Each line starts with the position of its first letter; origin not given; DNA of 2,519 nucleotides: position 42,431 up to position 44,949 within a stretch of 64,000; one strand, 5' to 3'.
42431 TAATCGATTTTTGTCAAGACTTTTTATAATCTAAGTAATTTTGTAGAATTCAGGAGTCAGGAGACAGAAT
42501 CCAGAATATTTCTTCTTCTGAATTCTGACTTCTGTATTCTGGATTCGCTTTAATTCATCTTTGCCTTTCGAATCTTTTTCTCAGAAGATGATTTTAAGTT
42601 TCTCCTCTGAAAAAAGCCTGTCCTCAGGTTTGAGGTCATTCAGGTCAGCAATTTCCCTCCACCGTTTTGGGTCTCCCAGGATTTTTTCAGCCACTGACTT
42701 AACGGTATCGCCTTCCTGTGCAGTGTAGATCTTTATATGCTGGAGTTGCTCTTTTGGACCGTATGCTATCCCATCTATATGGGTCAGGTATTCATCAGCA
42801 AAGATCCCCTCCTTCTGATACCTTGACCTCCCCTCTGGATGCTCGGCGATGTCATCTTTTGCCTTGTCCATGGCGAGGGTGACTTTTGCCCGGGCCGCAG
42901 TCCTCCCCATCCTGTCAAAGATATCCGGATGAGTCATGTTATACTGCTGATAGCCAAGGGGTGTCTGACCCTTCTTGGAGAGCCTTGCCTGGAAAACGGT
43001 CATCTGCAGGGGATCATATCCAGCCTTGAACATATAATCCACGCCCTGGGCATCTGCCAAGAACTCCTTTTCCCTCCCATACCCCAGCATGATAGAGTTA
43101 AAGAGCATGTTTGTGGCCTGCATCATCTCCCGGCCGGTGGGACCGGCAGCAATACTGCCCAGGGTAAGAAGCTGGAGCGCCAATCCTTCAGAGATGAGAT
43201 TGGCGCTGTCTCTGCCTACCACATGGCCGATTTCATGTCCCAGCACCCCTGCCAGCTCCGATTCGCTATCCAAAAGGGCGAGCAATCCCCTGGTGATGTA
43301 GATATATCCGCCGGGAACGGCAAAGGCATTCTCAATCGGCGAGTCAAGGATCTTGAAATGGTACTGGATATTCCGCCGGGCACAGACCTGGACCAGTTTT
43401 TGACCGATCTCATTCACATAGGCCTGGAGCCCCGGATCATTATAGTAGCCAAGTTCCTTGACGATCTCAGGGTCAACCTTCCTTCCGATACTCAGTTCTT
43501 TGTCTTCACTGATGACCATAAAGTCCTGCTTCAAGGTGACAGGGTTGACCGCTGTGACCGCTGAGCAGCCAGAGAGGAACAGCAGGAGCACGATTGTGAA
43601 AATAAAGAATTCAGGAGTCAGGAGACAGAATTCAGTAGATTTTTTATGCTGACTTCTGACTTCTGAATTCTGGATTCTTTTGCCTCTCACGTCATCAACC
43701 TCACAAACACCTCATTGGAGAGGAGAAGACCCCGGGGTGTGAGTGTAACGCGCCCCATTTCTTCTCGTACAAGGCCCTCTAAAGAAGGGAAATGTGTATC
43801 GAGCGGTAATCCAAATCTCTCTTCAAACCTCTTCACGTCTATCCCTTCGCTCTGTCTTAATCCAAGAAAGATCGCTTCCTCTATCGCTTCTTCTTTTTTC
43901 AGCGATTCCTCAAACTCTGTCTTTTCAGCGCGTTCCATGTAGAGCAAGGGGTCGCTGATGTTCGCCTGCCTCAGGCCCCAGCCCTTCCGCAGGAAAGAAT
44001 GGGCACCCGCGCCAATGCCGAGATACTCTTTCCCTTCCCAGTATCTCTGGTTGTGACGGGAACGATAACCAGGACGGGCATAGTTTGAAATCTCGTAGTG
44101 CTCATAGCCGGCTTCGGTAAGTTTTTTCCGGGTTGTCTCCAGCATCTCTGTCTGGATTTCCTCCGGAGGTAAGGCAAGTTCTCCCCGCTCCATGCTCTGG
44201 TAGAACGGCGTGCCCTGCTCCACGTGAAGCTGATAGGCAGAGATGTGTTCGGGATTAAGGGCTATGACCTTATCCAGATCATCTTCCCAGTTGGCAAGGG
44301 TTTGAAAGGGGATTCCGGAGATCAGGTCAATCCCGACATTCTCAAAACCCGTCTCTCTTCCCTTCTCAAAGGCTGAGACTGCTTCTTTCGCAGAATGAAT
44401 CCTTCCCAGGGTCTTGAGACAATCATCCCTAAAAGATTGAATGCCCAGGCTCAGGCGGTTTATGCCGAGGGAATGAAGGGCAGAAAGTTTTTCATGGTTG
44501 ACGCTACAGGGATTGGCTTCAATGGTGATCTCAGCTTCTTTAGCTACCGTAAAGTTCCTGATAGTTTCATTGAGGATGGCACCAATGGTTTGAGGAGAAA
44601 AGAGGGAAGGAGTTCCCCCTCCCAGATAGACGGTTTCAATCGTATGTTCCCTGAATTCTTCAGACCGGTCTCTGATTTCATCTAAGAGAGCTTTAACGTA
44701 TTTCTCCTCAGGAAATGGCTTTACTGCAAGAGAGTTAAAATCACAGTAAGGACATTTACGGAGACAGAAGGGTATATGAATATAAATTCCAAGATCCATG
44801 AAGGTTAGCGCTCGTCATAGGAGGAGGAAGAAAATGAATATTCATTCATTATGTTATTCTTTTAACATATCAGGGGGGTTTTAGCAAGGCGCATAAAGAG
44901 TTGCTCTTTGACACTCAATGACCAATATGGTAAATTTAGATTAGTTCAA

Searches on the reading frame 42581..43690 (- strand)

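Call 70: search_protein_families(library=pfam, proteins=[window:42581-43690:-], max_evalue=0.001)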
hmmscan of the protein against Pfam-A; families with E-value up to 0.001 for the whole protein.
window:42581-43690:- (369 aa): 1 family
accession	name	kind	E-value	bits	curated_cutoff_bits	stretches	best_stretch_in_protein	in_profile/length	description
PF01435.24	Peptidase_M48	-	8.3e-30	104.4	20.3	1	89-262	4-180/186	Peptidase family M48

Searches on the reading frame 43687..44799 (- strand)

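Call 70: search_protein_families(library=pfam, proteins=[window:43687-44799:-], max_evalue=0.001)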
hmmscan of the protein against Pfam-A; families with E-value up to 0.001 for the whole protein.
window:43687-44799:- (370 aa): 2 families
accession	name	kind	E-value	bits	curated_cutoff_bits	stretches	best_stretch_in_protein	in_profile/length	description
PF04055.27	Radical_SAM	-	2.1e-26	93.5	29.5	1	6-177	1-165/166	Radical SAM superfamily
PF06969.22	HemN_C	-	9.7e-14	51.6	24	1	300-360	1-67/67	HemN C-terminal domain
